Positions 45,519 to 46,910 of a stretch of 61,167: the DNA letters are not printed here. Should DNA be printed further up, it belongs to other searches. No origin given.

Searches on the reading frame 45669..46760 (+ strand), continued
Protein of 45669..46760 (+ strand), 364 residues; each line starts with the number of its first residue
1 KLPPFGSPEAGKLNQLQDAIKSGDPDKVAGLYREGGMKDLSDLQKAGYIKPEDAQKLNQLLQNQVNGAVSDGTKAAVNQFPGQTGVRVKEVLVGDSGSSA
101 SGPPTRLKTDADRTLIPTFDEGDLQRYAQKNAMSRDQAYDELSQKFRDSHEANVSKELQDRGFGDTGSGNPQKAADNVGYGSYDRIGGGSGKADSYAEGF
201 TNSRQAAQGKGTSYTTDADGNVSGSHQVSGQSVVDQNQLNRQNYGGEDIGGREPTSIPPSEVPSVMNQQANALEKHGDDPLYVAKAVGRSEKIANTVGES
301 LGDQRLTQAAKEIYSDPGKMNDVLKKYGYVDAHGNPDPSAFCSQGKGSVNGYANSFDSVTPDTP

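Call 45: fold_search(model_id=the predicted structure, library=viral)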
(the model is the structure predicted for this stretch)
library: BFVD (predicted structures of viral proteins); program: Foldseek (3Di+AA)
matches with E <= 10: 151; with E <= 0.001: 0
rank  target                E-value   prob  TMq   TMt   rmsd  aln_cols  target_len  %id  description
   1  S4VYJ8                2.5e-01  0.08  0.12  0.12  22.5       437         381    9  F-box incomplete domain containing protein [Pandoravirus dulcis]
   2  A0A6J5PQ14            8.8e-01  0.10  0.11  0.11  15.2       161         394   12  Integrase [uncultured Caudovirales phage]
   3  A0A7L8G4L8            1.3e+00  0.03  0.11  0.05  32.1       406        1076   12  Cell wall hydrolase SleB domain-containing protein [Rhizobium phage Palo]
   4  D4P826                1.4e+00  0.06  0.12  0.14  14.9       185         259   12  Gp51 [Rhodococcus phage ReqiPine5]
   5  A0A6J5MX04            1.4e+00  0.03  0.11  0.10  37.1       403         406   13  Intramolecular chaperone auto-processing domain containing protein [uncultured Caudovirales phage]
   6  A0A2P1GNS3            1.5e+00  0.03  0.12  0.09  24.4       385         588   10  NP [Wuhan spiny eel influenza virus]
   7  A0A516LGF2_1          1.6e+00  0.02  0.10  0.04  27.7       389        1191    9  (no name in the UniProt tables at hand)
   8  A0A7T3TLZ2            1.9e+00  0.12  0.10  0.27  14.6        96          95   14  Uncharacterized protein [Serratia phage vB_SmaM_Yaphecito]
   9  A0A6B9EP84            2.0e+00  0.02  0.11  0.06  23.7       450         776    9  (no name in the UniProt tables at hand)
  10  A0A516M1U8            2.1e+00  0.20  0.14  0.23  10.6       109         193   13  (no name in the UniProt tables at hand)
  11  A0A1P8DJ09            2.5e+00  0.08  0.11  0.07  13.7        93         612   14  (no name in the UniProt tables at hand)
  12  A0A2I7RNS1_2          2.6e+00  0.02  0.12  0.06  27.7       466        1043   10  (no name in the UniProt tables at hand)
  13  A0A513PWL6            2.6e+00  0.01  0.10  0.11  26.3       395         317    9  Uncharacterized protein [Vibrio phage 2 TSL-2019]
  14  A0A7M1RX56            2.8e+00  0.10  0.08  0.21  13.7        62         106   10  Uncharacterized protein [uncultured phage cr107_1]
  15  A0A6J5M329            2.8e+00  0.02  0.12  0.08  24.6       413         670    9  Uncharacterized protein [uncultured Caudovirales phage]
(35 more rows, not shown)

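Call 48: find_related_loci(query=A5, collection=metagenome_contigs, flank=10000)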
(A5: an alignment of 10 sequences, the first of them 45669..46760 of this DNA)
Query A5 (364 aa) in metagenome_contigs; peptide patterns used: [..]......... (x = any residue, [..] = any of these).
63 stretches matched a pattern; 21 encode a relative of the query (tblastn E <= 1e-3); 21 distinct loci.
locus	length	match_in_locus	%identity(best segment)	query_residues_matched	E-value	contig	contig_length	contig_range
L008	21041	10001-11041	57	1-356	7e-131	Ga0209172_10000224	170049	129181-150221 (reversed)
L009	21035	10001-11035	58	3-356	6e-131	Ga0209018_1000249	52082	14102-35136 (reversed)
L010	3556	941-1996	55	4-356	2e-118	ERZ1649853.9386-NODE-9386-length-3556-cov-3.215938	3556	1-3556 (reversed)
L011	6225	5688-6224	93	1-179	2e-108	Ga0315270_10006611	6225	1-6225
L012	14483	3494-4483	50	12-350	2e-103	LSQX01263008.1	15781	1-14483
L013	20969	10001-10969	44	10-352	2e-79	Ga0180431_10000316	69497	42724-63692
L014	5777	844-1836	40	2-352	5e-70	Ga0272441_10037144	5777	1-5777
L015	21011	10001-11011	35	4-356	2e-67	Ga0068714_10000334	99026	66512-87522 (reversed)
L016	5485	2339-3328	34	19-346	2e-50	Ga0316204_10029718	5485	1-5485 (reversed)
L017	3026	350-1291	37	5-328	7e-48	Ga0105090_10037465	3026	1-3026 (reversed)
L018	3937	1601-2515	34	30-354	1e-47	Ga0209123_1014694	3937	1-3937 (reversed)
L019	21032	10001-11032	32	12-344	6e-47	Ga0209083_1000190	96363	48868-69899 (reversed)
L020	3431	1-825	36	76-328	2e-46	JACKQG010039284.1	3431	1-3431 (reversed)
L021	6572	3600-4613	35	4-352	7e-46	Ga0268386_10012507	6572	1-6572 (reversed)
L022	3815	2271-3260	33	19-324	1e-45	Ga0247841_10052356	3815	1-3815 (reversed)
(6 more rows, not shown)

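Call 61: search_protein_families(library=pfam, proteins=[P0040, P0057, P0069, P0066, P0023, P0115], max_evalue=0.001)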
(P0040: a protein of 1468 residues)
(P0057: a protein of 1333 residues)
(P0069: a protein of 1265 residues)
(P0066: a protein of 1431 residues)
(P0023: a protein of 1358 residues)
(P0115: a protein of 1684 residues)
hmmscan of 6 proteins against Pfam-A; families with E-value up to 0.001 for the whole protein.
P0040 (1468 aa): 6 families
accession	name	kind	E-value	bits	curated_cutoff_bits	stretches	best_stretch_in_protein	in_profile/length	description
PF19190.6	BACON_2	-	7.7e-20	71.1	25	1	10-82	10-84/94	Viral BACON domain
PF22076.2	Cep192_D6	-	2.6e-14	53.7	35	1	321-426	3-96/101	Cep192 domain 6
PF22544.2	HYDIN_VesB_CFA65-like_Ig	-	1.3e-13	51.5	25.5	1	340-406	21-88/100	HYDIN/CFA65/VesB-like, Ig-like domain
PF00635.32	Motile_Sperm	-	1.3e-08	35.1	25.9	1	322-393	2-74/109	MSP (Major sperm protein) domain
PF22067.2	Cep192_D3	-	3.9e-08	33.7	27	1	342-415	21-95/99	Cep192 domain 3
PF07610.17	DUF1573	-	1.6e-06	28.5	26.1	0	2-81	4-83/98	Protein of unknown function (DUF1573)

P0057 (1333 aa): 7 families
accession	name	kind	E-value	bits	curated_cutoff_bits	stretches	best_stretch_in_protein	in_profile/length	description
PF19190.6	BACON_2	-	1.3e-19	70.3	25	2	135-228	1-93/94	Viral BACON domain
PF00635.32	Motile_Sperm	-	6.9e-13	48.9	25.9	1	50-129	22-102/109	MSP (Major sperm protein) domain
PF22076.2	Cep192_D6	-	4.9e-12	46.4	35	2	148-209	16-77/101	Cep192 domain 6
PF22544.2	HYDIN_VesB_CFA65-like_Ig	-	9.4e-09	35.9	25.5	1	136-230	3-97/100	HYDIN/CFA65/VesB-like, Ig-like domain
PF22067.2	Cep192_D3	-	4.3e-06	27.2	27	0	155-217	20-83/99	Cep192 domain 3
PF24507.1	Ig_CFAP65_4th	-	2.2e-05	25.2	27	0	158-207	2-53/76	CFAP65, fourth Ig-like domain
PF13004.13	BACON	-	2.7e-05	24.5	25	0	173-230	6-58/61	Putative binding domain, N-terminal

P0069 (1265 aa): 4 families
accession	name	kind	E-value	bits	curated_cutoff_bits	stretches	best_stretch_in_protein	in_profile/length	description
PF19190.6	BACON_2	-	1.4e-11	44.6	25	1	87-163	2-77/94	Viral BACON domain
PF22544.2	HYDIN_VesB_CFA65-like_Ig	-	1.1e-06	29.2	25.5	0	107-171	23-89/100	HYDIN/CFA65/VesB-like, Ig-like domain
PF24507.1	Ig_CFAP65_4th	-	0.00047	21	27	0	108-156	1-51/76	CFAP65, fourth Ig-like domain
PF00635.32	Motile_Sperm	-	0.00051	20.3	25.9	0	105-161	20-77/109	MSP (Major sperm protein) domain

P0066 (1431 aa): 0 families

P0023 (1358 aa): 0 families

P0115 (1684 aa): 3 families
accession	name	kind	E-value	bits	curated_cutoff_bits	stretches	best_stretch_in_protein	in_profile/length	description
PF06832.18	BiPBP_C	-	3.3e-10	40.1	26.8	0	539-583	42-86/90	Penicillin-Binding Protein C-terminus Family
PF00801.26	PKD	-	1.6e-07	31.7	23.5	1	408-470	14-76/80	PKD domain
PF18911.6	PKD_4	-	9.1e-05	22.9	27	0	401-467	10-76/85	PKD domain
